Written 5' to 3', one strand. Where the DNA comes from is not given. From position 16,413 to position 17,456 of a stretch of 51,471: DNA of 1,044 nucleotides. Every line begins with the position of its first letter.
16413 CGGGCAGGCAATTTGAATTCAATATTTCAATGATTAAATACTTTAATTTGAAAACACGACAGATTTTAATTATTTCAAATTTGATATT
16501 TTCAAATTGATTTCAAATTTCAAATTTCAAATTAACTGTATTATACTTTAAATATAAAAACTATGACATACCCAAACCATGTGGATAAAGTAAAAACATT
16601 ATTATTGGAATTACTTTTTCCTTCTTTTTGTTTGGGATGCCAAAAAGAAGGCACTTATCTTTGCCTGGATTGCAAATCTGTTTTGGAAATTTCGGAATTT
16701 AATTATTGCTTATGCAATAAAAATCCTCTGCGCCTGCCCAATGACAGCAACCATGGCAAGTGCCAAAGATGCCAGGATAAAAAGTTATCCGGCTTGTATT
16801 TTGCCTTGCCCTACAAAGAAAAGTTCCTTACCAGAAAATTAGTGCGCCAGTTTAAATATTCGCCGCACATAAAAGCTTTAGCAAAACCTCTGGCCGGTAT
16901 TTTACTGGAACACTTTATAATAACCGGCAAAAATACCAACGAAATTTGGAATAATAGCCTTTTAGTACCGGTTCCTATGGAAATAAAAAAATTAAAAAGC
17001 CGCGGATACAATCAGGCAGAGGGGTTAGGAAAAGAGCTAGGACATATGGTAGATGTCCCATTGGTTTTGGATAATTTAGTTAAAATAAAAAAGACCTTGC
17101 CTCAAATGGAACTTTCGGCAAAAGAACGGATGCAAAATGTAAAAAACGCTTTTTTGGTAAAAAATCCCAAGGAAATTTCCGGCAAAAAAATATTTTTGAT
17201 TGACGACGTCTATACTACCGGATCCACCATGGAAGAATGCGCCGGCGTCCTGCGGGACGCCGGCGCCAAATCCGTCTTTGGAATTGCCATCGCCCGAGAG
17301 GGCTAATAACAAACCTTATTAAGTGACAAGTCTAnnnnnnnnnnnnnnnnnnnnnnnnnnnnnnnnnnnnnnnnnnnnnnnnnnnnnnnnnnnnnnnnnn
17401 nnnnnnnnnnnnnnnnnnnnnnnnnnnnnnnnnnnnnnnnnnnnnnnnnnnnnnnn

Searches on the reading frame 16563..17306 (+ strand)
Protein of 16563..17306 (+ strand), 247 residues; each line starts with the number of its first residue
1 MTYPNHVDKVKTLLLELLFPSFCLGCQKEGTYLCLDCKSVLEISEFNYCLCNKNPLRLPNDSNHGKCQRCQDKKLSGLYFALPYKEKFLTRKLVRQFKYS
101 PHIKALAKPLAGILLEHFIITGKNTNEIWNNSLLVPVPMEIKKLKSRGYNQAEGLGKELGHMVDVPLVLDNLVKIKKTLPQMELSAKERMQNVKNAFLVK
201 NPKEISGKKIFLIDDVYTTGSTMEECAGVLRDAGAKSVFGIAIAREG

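Call 8: search_protein_families(library=pfam, proteins=[window:16563-17306:+], max_evalue=0.001)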
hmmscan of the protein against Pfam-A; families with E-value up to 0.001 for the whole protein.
window:16563-17306:+ (247 aa): 2 families
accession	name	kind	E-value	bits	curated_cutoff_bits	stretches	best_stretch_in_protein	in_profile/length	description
PF00156.33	Pribosyltran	-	1.1e-07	31.7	26.3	1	153-238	45-118/158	Phosphoribosyl transferase domain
PF18912.6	DZR_2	-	0.00015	22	27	1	14-71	1-56/56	Double zinc ribbon domain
